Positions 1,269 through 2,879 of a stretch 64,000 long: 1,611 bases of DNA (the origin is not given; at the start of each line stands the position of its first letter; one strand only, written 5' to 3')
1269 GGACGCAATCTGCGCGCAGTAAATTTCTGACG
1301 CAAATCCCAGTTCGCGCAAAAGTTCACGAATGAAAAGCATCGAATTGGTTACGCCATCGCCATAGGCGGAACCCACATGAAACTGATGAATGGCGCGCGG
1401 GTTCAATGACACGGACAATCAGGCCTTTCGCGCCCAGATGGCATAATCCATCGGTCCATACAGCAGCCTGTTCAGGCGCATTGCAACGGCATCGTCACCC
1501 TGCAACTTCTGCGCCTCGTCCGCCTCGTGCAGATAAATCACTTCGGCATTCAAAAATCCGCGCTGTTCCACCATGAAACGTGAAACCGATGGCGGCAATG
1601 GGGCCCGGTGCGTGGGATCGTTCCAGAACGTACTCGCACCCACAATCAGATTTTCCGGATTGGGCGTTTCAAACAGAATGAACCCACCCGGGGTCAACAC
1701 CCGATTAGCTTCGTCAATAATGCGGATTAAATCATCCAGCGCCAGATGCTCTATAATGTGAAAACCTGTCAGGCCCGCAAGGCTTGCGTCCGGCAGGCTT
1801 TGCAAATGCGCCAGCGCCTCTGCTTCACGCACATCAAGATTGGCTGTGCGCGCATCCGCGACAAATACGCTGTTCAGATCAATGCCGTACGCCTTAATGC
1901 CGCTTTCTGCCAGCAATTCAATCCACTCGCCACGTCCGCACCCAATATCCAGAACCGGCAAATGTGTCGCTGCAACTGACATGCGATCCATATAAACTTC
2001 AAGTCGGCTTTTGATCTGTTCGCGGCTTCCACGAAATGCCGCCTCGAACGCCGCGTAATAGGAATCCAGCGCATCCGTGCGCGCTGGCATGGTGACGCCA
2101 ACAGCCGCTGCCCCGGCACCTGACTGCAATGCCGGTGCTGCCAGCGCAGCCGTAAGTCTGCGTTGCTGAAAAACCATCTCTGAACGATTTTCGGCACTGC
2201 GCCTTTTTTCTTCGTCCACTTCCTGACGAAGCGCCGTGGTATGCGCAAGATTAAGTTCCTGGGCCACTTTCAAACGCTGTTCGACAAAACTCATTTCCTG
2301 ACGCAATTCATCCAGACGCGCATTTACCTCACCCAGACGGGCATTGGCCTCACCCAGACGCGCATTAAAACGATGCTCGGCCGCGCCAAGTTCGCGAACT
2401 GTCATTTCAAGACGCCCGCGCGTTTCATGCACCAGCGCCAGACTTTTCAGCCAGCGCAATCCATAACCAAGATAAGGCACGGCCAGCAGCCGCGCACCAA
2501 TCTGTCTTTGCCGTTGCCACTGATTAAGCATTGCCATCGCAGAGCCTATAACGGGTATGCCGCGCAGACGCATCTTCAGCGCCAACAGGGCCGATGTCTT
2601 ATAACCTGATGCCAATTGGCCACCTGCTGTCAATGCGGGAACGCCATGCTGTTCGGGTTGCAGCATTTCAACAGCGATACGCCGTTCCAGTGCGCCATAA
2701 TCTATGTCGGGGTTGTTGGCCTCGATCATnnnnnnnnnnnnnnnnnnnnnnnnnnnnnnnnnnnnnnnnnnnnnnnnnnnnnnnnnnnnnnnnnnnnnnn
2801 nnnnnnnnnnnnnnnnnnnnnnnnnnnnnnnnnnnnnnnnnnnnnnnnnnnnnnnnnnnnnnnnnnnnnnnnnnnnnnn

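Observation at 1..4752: ABC-transporter-dependent glycan (O-antigen-like) operon with a coiled-coil methyltransferase and a two-module GT4 polymerase that runs off the window.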

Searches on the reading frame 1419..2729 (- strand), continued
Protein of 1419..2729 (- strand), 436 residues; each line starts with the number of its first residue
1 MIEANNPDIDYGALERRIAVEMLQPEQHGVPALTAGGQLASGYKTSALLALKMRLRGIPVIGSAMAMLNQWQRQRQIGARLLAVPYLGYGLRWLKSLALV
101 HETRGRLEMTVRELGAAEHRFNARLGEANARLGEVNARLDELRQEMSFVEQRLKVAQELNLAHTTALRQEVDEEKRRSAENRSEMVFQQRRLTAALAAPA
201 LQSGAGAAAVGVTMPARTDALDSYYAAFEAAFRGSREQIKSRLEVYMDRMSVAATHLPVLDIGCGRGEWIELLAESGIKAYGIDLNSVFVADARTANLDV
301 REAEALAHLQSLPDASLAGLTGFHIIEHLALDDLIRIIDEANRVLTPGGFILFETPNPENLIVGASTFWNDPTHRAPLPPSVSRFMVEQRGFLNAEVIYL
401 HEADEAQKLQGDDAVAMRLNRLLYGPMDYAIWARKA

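Call 46: find_homologous_proteins(query=L048:1065-2450:+, max_evalue=1e-20)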
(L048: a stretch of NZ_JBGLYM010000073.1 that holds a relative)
Query L048:1065-2450:+ (461 aa): 1146 proteins with E <= 1e-20 among 8000 candidates; the best 120 are listed.
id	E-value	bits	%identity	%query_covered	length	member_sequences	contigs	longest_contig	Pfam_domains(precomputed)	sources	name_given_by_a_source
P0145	0.0e+0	1037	100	100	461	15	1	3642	PF07021.19,PF13489.13,PF13649.13,PF08241.19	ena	-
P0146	2.0e-254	863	84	100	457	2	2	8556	PF07021.19,PF13489.13,PF13649.13,PF08241.19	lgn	-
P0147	3.3e-253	859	82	100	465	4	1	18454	PF07021.19,PF13489.13,PF13649.13,PF08241.19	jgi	jgi:O-antigen chain-terminating methyltransferase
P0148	1.8e-230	784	76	100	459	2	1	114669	PF07021.19,PF13847.13,PF13489.13,PF13649.13,PF08241.19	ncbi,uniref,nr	ncbi:class I SAM-dependent methyltransferase [Pseudomonas syringae]|uniref:class I SAM-dependent met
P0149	9.1e-229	778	76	100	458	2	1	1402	PF07021.19,PF13847.13,PF13489.13,PF13649.13,PF08241.19,PF08242.19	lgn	-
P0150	1.6e-224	764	75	100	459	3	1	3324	PF07021.19,PF13489.13,PF13649.13,PF08241.19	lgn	-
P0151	2.5e-224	763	74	100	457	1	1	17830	PF07021.19,PF13489.13,PF13649.13,PF08241.19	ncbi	ncbi:MAG: class I SAM-dependent methyltransferase [Pseudomonas sp.]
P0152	1.8e-221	754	73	100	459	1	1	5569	PF07021.19,PF13847.13,PF13489.13,PF13649.13,PF08241.19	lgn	-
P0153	5.8e-220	749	73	100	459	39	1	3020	PF07021.19,PF13847.13,PF13489.13,PF13649.13,PF08241.19,PF08242.19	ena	-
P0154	1.5e-218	744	72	100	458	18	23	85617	PF07021.19,PF13847.13,PF13489.13,PF13649.13,PF08241.19,PF08242.19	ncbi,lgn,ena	-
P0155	2.0e-218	744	74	100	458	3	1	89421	PF07021.19,PF13489.13,PF13649.13,PF08241.19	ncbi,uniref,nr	ncbi:class I SAM-dependent methyltransferase [Pseudomonas sp. UMAB-08]|uniref:class I SAM-dependent 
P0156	1.3e-217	741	73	100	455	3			PF07021.19,PF13847.13,PF13489.13,PF13649.13,PF08241.19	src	-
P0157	6.2e-213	726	71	100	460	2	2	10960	PF07021.19,PF13489.13,PF13649.13,PF08241.19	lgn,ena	-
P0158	8.8e-212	722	71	100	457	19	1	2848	PF07021.19,PF13847.13,PF13489.13,PF13649.13,PF08241.19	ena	-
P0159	1.8e-209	714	71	100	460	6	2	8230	PF07021.19,PF13489.13,PF13649.13,PF08241.19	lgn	-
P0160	1.5e-208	711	71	100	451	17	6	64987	PF07021.19,PF13847.13,PF13489.13,PF13649.13,PF08241.19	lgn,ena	-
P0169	5.4e-195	667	65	100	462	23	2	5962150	PF07021.19,PF13847.13,PF13489.13,PF13649.13,PF08241.19,PF08242.19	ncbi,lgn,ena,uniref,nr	ncbi:class I SAM-dependent methyltransferase [Pseudomonas putida]|uniref:class I SAM-dependent methy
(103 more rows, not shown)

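Call 47: find_encoding_contigs(protein=P0148, flank=10000, max_places=2)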
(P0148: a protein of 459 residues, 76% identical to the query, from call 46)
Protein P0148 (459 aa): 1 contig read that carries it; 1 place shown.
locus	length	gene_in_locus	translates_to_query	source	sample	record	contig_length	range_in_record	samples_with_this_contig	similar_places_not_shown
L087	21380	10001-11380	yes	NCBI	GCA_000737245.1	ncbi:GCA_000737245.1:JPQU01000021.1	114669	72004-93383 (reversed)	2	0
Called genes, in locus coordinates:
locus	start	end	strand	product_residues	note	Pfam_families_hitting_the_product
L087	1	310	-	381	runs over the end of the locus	PF13439:Glyco_transf_4, PF13579:Glyco_trans_4_4, PF00534:Glycos_transf_1, PF13692:Glyco_trans_1_4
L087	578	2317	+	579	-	PF00664:ABC_membrane, PF00005:ABC_tran, PF13304:AAA_21 (faint)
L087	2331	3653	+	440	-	PF25917:BSH_RND (faint), PF25973:BSH_CzcB, PF25984:BSH_YknX (weak), PF25994:HH_AprE, PF26002:Beta-barrel_AprE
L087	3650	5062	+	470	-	PF02321:OEP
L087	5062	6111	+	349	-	PF01370:Epimerase, PF04321:RmlD_sub_bind, PF16363:GDP_Man_Dehyd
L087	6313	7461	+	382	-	PF00534:Glycos_transf_1, PF13692:Glyco_trans_1_4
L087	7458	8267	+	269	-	PF01061:ABC2_membrane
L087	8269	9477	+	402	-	PF00005:ABC_tran, PF14524:Wzt_C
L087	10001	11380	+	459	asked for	PF13489:Methyltransf_23, PF07021:MetW (weak), PF08241:Methyltransf_11, PF13649:Methyltransf_25, PF13847:Methyltransf_31 (faint)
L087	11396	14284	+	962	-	PF13692:Glyco_trans_1_4, PF00534:Glycos_transf_1, PF20706:GT4-conflict (weak), PF00534:Glycos_transf_1, PF13692:Glyco_trans_1_4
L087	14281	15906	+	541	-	PF13439:Glyco_transf_4, PF13579:Glyco_trans_4_4, PF20706:GT4-conflict (weak), PF00534:Glycos_transf_1, PF13692:Glyco_trans_1_4, PF13524:Glyco_trans_1_2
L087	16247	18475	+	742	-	PF13946:DUF4214 (weak), PF00353:HemolysinCabind (faint)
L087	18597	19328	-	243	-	PF07277:SapC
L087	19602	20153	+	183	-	-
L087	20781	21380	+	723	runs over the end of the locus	PF13946:DUF4214 (weak), PF00353:HemolysinCabind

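Call 64: search_solved_structures(query=L004:11318-14656:+, max_evalue=0.00001)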
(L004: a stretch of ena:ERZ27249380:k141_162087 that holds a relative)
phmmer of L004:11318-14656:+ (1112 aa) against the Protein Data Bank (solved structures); distinct sequences matched with E-value up to 0.00001: 12.
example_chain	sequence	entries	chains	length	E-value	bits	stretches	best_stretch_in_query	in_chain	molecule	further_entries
7qsg_A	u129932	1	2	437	4e-09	38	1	227-341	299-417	D-inositol 3-phosphate glycosyltransferase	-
6kih_A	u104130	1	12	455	1.3e-08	36.3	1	170-327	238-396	Tll1590 protein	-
6n1x_A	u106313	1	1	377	1.1e-07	33.3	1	191-300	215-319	Glycosyltransferase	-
5i45_A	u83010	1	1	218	1.2e-07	33.2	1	172-327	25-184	Glycosyl transferases group 1 family protein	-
6d9t_A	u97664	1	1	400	1.2e-07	33.1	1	192-300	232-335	Glycosyl transferase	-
3oy2_A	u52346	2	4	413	5.3e-07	31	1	501-662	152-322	Glycosyltransferase B736L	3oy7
2f9f_A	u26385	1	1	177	5.7e-07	30.9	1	535-655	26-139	first mannosyl transferase (wbaZ-1)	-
3c4q_A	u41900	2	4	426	1.7e-06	29.3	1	179-309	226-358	Predicted glycosyltransferases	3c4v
3c48_A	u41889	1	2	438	1.8e-06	29.2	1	179-309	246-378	Predicted glycosyltransferases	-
2jjm_A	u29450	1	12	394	3e-06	28.5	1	188-306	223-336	GLYCOSYL TRANSFERASE, GROUP 1 FAMILY PROTEIN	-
3mbo_A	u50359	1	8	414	3.3e-06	28.4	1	188-305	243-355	Glycosyltransferase, group 1 family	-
8qoy_A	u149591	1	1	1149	8.1e-06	27.1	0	179-298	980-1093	TagF-like capsule polymerase Cps3D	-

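Call 70: list_cluster_members(proteins=[P0148, P0153, P0154, P0160, P0158, P0169])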
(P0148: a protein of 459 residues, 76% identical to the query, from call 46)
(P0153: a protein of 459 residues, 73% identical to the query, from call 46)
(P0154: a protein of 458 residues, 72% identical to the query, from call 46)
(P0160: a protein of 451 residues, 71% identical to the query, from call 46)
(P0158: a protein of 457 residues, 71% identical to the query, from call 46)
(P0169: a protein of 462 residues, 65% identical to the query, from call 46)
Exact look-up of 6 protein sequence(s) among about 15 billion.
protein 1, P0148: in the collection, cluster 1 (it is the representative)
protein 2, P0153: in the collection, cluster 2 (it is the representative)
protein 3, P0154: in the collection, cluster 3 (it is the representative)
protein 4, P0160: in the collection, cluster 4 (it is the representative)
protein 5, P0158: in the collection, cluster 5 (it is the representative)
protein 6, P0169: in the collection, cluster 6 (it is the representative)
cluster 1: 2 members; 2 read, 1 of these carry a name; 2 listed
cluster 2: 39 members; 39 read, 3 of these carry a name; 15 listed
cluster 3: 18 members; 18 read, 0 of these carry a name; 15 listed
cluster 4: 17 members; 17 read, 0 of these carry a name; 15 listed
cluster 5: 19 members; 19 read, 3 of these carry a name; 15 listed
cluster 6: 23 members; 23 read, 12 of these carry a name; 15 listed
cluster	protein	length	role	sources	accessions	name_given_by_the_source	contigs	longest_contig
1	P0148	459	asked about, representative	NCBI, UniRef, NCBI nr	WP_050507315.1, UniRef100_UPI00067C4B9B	class I SAM-dependent methyltransferase [Pseudomonas syringae] | class I SAM-dependent methyltransferase n=1 Tax=Pseudomonas syringae TaxID=317 ...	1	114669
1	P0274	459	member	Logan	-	-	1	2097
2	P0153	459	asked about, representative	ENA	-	-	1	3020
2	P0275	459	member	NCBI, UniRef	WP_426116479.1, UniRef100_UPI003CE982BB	class I SAM-dependent methyltransferase [Pseudomonas sp. DSP3-2-2] | class I SAM-dependent methyltransferase n=1 Tax=unclassified Pseudomonas TaxID=196821 ...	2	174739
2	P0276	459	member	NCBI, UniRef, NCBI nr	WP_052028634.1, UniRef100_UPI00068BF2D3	class I SAM-dependent methyltransferase [Pseudomonas syringae] | class I SAM-dependent methyltransferase n=1 Tax=Pseudomonas syringae TaxID=317 ...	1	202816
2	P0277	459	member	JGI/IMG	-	SAM-dependent methyltransferase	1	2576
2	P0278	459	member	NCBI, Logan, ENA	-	-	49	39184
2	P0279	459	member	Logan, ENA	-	-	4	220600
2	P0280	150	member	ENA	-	-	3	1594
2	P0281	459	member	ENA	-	-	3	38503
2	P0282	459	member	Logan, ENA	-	-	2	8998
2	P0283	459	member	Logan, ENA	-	-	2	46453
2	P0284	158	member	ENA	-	-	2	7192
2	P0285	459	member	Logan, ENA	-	-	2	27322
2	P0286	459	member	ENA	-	-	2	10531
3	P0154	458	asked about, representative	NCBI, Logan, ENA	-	-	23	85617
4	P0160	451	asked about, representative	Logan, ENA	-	-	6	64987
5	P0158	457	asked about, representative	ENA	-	-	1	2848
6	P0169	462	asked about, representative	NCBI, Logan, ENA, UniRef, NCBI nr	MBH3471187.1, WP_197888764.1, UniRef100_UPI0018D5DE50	class I SAM-dependent methyltransferase [Pseudomonas putida] | class I SAM-dependent methyltransferase n=1 Tax=Pseudomonas TaxID=286 RepID=UPI0018D5DE50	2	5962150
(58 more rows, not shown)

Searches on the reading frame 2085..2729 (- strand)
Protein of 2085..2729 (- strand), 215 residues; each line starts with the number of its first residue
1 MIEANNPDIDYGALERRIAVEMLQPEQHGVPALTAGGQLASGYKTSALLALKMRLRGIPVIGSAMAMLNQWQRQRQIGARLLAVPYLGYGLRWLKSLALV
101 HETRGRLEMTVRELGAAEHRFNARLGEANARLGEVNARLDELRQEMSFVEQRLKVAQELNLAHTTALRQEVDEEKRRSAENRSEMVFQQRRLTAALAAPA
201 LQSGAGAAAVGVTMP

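Call 66: search_protein_representatives(protein=window:2085-2729:-)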
Query: 215 residues. Proteins with E-value up to 0.001 (for the whole library): 16; up to 1e-10: 5; up to 1e-30: 1. The best 16 are listed.
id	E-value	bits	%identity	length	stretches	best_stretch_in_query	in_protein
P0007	2.0e-56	207.1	57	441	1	1-210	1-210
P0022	8.5e-26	107.2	40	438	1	1-198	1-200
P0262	3.4e-16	75.9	50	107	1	1-104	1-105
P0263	3.2e-14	69.5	36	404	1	3-154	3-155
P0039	6.7e-12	61.9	35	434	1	1-171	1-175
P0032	6.0e-10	55.5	37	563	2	2-135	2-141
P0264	8.7e-09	51.7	32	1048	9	125-163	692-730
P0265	2.5e-08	50.2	32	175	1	17-149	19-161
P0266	5.5e-07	45.8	32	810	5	122-163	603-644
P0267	1.1e-06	44.9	33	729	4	125-163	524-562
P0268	1.1e-06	44.9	28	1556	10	112-172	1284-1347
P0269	1.4e-05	41.3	35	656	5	103-147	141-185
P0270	4.9e-05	39.5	33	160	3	98-153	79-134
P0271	7.0e-05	39.0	35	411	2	1-110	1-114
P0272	4.9e-04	36.2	35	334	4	150-211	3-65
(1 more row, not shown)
